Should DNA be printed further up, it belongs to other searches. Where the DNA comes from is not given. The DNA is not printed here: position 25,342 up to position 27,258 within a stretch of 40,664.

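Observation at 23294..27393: Overlapping pair of large orphan genes (538 aa plus 739 aa): best candidate for an undescribed system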

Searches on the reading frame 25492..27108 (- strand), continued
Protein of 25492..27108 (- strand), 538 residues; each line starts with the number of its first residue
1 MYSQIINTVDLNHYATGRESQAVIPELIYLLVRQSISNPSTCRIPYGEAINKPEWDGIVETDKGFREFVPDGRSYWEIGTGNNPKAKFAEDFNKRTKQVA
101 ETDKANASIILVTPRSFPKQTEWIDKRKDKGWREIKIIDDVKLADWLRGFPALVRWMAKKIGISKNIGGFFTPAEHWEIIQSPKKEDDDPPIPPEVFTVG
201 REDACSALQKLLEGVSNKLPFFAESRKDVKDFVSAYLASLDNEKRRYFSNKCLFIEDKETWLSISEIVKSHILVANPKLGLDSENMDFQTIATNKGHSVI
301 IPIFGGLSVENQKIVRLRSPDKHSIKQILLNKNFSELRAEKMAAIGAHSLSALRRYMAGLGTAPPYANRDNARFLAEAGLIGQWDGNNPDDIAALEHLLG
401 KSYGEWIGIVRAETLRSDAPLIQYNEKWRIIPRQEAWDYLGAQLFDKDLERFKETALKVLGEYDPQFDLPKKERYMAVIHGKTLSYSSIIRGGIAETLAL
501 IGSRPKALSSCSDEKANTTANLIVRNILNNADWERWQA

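Call 78: search_protein_families(library=pfam, proteins=[P0293], max_evalue=1)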
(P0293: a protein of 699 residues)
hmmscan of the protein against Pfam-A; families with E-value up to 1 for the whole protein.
P0293 (699 aa): 0 families

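Call 88: search_protein_families(library=padloc, alignment_id=A6, max_evalue=0.1)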
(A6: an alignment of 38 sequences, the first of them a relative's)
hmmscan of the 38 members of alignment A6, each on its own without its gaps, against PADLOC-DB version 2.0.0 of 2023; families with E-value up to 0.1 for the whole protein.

A. member 1, P0198 (1270 aa): 1 family
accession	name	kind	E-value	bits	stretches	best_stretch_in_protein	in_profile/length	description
PDLC03991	PD-Lambda-4_A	-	0.014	11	1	93-171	98-175/1283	-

B. families by the number of members that match (of 38 scanned): 20 families
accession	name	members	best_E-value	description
PDLC03991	PD-Lambda-4_A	11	5.6e-08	-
PDLC02926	HTH_VI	7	4.2e-08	-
PDLC04142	capH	4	1e-06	capH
PDLC03949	RmrA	3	1.6e-06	-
PDLC03990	PD-Lambda-4_A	3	0.00082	-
PDLC03947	RmrA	3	0.0043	-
PDLC03669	Control_protein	2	1.7e-10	control protein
PDLC03952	RmrA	2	7.4e-05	-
PDLC03951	RmrA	2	9.6e-05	-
PDLC03944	RmrA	2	0.00011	-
PDLC03953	RmrA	2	0.00013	-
PDLC03948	RmrA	2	0.00017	-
PDLC03954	RmrA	1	0.00038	-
PDLC04133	mad1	1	0.00073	mads_1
PDLC03760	RT_UG22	1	0.00095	DRT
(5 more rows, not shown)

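Call 94: search_solved_structures(query=A6, max_evalue=10, show_alignments=4)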
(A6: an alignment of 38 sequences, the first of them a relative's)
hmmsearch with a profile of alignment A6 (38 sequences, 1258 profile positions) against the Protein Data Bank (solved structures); distinct sequences matched with E-value up to 10: 13.
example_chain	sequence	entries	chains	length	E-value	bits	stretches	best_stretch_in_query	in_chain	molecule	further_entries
8gac_A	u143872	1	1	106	0.026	15.3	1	944-1026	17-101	CTLA-4 binder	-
2lse_A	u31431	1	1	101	0.061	14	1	711-787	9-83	Four Helix Bundle Protein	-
8vl3_A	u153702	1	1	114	0.14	12.8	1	268-334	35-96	De novo designed protein F3 parent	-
8u8m_A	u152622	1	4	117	0.15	12.7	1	690-779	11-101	Double-strand telomeric DNA-binding proteins 1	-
1zbm_A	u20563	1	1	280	0.19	12.4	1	163-243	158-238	hypothetical protein AF1704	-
5hsi_A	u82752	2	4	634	0.28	11.8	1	300-362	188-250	Putative decarboxylase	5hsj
5ks9_E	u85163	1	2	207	0.31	11.7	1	175-235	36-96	Bel502 TCR alpha TRAV20*01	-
6xco_D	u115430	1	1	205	0.49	11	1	175-236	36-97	T-CELL-RECEPTOR, A1.9-alpha chain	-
5ksb_E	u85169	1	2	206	0.75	10.4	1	175-233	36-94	T15 TCR alpha TRAV20*02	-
5ksa_C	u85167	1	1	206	0.95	10.1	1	175-231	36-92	Bel602 alpha TRAV20*01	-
3mv7_D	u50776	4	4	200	1.3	9.6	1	175-230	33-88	alpha chain of the TK3 TCR | TK3 TCR alpha chain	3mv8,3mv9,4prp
4pri_D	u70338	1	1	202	1.3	9.6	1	175-230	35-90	TK3 TCR alpha chain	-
4prh_D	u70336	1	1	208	1.4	9.5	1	175-230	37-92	TK3 TCR alpha chain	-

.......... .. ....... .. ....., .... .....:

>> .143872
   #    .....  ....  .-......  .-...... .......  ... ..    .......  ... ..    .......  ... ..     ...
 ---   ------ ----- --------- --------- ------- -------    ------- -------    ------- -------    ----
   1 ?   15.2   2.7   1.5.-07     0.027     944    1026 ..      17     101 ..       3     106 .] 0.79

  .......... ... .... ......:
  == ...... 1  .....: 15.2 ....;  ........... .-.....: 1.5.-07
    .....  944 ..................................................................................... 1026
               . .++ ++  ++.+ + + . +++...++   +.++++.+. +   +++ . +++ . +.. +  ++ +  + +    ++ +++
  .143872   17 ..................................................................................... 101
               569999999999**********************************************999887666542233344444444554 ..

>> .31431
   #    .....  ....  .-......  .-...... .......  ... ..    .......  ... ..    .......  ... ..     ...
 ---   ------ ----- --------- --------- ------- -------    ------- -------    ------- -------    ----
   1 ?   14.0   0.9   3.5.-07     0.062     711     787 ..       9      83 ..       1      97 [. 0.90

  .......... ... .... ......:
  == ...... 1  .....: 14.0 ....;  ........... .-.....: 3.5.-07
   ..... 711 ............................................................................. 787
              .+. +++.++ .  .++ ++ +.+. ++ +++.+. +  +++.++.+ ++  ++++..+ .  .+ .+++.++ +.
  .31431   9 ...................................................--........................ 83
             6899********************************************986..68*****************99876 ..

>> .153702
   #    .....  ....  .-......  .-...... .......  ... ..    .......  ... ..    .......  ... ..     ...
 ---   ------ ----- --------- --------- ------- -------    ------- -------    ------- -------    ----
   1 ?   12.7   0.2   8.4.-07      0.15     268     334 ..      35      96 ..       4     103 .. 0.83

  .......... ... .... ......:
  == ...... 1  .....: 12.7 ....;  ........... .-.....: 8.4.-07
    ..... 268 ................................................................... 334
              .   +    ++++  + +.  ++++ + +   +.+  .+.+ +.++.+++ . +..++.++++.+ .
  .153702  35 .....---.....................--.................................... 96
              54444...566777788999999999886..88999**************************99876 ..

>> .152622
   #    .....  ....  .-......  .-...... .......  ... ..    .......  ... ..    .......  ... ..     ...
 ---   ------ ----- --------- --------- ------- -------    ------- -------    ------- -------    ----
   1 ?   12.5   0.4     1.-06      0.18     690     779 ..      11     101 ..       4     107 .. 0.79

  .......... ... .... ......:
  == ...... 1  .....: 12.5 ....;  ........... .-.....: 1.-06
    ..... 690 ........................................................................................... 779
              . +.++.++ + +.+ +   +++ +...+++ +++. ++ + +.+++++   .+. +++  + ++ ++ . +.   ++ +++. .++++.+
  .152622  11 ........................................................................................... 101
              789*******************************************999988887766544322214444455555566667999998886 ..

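Call 96: search_dna_similar(query=P0198, collection=plasmids, mode=protein, max_rows=60, max_evalue=0.1)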
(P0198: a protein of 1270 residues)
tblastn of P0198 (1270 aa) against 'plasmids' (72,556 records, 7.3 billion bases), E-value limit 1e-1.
Records with a match: 25; places in all: 26; records where one place covers at least 80% of the query: 20.
Best place of each record, by identity: <60% 25.
By first word of the organism name: Rhizobium 6; Shewanella 3; Cupriavidus 2; Ralstonia 2; Aminobacter 1; Acetobacter 1; Thalassospira 1; Arthrobacter 1; Adhaeribacter 1; Paracoccus 1; and 6 more.
By predicted mobility (MOB-suite, as given by PLSDB): conjugative 12; non-mobilizable 8; mobilizable 5.
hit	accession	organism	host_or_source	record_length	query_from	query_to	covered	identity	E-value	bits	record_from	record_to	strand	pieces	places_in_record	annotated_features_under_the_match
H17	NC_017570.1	Shewanella baltica BA175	-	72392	17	1268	99%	39.0%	0e+0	917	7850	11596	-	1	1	hypothetical protein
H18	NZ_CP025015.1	Rhizobium leguminosarum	Lotus corniculatus,Bacteria culture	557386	17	1260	98%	29.6%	4e-134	462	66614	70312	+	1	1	helix-turn-helix transcriptional regulator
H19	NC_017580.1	Shewanella baltica OS117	-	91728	367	1264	71%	40.9%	0e+0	724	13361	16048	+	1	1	hypothetical protein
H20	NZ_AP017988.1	Aminobacter sp. SS-2016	Lotus japoicus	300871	26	1255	97%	29.0%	2e-119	419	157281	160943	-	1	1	helix-turn-helix transcriptional regulator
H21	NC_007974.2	Cupriavidus metallidurans CH34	-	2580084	6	1258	99%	28.4%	2e-118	416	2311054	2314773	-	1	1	none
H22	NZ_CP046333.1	Cupriavidus metallidurans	sedimentation pond in a zinc factory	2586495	6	1258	99%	28.4%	2e-118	416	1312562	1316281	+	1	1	none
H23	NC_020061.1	Rhizobium tropici CIAT 899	Phaseolus vulgaris root nodule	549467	8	1259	99%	28.0%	1e-120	422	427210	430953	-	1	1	helix-turn-helix transcriptional regulator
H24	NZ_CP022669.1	Rhizobium leguminosarum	single cell,root nodules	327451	42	1259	96%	28.5%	1e-126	440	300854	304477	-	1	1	helix-turn-helix transcriptional regulator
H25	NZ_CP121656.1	Rhizobium sp. CB3171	Calliandra calothyrsus,cell culture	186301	42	1258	96%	28.5%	5e-124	432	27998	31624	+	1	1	helix-turn-helix transcriptional regulator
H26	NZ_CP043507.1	Acetobacter vaccinii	cell culture,blue berry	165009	3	1258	99%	27.5%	2e-110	391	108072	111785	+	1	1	helix-turn-helix transcriptional regulator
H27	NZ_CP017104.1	Rhizobium gallicum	Phaseolus vulgaris,Whole ...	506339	42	1258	96%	28.3%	2e-124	434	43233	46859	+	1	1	helix-turn-helix transcriptional regulator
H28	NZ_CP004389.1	Thalassospira xiamenensis M-5 = DSM 17429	surface seawater from the sea close to ...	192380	10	1259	98%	26.9%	9e-109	387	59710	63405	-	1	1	helix-turn-helix transcriptional regulator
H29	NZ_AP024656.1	Arthrobacter sp. NicSoilB8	-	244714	2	1258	99%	26.5%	4e-91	333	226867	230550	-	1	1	helix-turn-helix domain-containing protein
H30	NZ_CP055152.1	Adhaeribacter radiodurans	Cell culture,rhizospheric soil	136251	18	1259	98%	26.7%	2e-114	404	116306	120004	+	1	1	hypothetical protein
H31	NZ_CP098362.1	Paracoccus sp. TOH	cell cuture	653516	2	1259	99%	26.5%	9e-85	342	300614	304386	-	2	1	hypothetical protein (x2)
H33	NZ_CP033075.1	Buttiauxella sp. 3AFRM03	Cerambycidae sp.,pure isolate,larvae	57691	377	1264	70%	36.9%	0e+0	625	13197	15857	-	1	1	hypothetical protein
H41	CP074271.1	Salmonella enterica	environmental,surface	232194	375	487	9%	28.1%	5e-4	52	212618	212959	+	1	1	hypothetical protein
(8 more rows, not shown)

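Call 97: get_annotated_region(hit=H33, flank=5000)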
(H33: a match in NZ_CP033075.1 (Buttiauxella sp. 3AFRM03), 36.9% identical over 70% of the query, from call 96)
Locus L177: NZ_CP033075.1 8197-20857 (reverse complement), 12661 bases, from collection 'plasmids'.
description: Buttiauxella sp. 3AFRM03 plasmid pBTX_57, complete sequence
organism: Buttiauxella sp. 3AFRM03 (NCBI taxid 2479367)
taxonomy: Bacteria; Pseudomonadota; Gammaproteobacteria; Enterobacterales; Enterobacteriaceae; Buttiauxella; Buttiauxella sp. 3AFRM03
host: -; source: Cerambycidae sp.,pure isolate,larvae; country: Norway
typing (MOB-suite, as given by PLSDB): mobilizable; relaxase MOBC
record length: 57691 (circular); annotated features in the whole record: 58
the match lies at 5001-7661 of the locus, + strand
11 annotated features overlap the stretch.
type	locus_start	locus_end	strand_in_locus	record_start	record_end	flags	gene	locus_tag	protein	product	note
CDS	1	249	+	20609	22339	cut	-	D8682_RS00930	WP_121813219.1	hybrid sensor histidine kinase/response regulator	GO:0000160 - phosphorelay signal transduction system [Evidence IEA]; GO:0007165 - signal transduction [Evidence IEA]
CDS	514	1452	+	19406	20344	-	-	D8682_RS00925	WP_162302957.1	hypothetical protein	-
CDS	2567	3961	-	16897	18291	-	ltrA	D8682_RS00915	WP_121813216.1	group II intron reverse transcriptase/maturase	GO:0000373 - Group II intron splicing [Evidence IEA]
CDS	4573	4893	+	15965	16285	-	-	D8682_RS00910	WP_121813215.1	hypothetical protein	-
CDS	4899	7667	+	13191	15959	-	-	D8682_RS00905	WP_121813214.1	hypothetical protein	-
CDS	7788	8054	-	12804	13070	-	-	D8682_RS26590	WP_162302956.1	hypothetical protein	-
CDS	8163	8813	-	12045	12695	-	-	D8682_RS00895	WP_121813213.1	hypothetical protein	-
CDS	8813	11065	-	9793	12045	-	-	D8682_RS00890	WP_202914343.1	M23 family metallopeptidase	GO:0006508 - proteolysis [Evidence IEA]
CDS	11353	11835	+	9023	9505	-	-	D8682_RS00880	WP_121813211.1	hypothetical protein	-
CDS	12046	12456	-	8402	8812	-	-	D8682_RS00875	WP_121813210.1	type II toxin-antitoxin system HicB family antitoxin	-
CDS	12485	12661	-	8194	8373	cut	-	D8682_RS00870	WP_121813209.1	type II toxin-antitoxin system HicA family toxin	-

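Call 98: get_annotated_region(hit=H41, flank=6000)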
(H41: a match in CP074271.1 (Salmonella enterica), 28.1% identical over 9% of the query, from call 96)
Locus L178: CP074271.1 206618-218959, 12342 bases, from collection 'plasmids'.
description: Salmonella enterica subsp. enterica serovar Irumu strain CFSAN024579 plasmid pCFSAN024579, complete sequence
organism: Salmonella enterica (NCBI taxid 1962266)
taxonomy: Bacteria; Pseudomonadota; Gammaproteobacteria; Enterobacterales; Enterobacteriaceae; Salmonella; Salmonella enterica
host: -; source: environmental,surface; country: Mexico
typing (MOB-suite, as given by PLSDB): conjugative; replicon IncFII,rep_cluster_2183; relaxase MOBF; mating-pair formation MPF_F
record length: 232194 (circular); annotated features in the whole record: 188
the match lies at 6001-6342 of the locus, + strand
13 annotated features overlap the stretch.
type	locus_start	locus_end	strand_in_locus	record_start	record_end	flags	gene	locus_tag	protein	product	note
CDS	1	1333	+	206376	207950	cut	tadA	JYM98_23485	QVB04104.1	Flp pilus assembly complex ATPase component TadA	-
CDS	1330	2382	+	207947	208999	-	-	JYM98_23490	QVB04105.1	type II secretion system F family protein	-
CDS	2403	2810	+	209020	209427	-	-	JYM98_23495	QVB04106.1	lytic transglycosylase domain-containing protein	-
CDS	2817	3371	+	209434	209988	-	-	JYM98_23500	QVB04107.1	hypothetical protein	-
CDS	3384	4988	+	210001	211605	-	-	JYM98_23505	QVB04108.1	type II secretion system protein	-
CDS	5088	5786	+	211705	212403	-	-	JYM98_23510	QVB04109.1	hypothetical protein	-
CDS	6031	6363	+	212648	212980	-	-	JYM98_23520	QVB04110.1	hypothetical protein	-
CDS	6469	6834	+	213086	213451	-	-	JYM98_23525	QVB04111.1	addiction module killer protein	-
CDS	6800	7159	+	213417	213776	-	-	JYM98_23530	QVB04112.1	DNA-binding protein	-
CDS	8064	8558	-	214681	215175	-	-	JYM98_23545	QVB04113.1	type II toxin-antitoxin system YhaV family toxin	-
CDS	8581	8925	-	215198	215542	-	-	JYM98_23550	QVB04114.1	type II toxin-antitoxin system PrlF family antitoxin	-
CDS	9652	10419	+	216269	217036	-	-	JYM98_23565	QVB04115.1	hypothetical protein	-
CDS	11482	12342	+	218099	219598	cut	-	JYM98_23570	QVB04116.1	PTS transporter subunit EIIC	-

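Call 99: get_annotated_region(hit=H19, flank=5000)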
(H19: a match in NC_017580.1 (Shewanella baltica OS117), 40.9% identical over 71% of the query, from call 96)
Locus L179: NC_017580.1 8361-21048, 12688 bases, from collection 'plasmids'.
description: Shewanella baltica OS117 plasmid pSBAL11702, complete sequence
organism: Shewanella baltica OS117 (NCBI taxid 693970)
taxonomy: Bacteria; Pseudomonadota; Gammaproteobacteria; Alteromonadales; Shewanellaceae; Shewanella; Shewanella baltica; Shewanella baltica OS117
host: -; source: -; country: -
typing (MOB-suite, as given by PLSDB): conjugative; replicon rep_cluster_862; relaxase MOBH; mating-pair formation MPF_G
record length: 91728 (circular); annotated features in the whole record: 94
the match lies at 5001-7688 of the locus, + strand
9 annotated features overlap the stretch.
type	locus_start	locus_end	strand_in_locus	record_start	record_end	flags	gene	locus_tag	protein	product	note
CDS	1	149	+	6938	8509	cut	-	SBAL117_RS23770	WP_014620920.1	DUF6035 family protein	-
CDS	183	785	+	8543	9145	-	-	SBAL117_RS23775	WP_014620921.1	hypothetical protein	-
CDS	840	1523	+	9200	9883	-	-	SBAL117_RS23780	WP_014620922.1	hypothetical protein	-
CDS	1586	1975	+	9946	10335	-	-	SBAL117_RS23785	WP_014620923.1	hypothetical protein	-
CDS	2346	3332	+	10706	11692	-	-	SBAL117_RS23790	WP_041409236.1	Abi family protein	-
CDS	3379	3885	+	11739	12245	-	-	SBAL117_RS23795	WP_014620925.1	super-infection exclusion protein B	-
CDS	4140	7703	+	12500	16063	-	-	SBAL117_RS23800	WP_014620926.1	hypothetical protein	-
CDS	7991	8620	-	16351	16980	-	-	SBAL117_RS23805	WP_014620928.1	recombinase family protein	GO:0006310 - DNA recombination [Evidence IEA]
CDS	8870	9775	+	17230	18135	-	-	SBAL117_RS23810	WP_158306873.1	XRE family transcriptional regulator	-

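Call 102: search_solved_structures(query=L179:4140-5000:+, max_evalue=10, show_alignments=2)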
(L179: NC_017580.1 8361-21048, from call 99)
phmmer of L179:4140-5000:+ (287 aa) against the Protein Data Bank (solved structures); distinct sequences matched with E-value up to 10: 0.
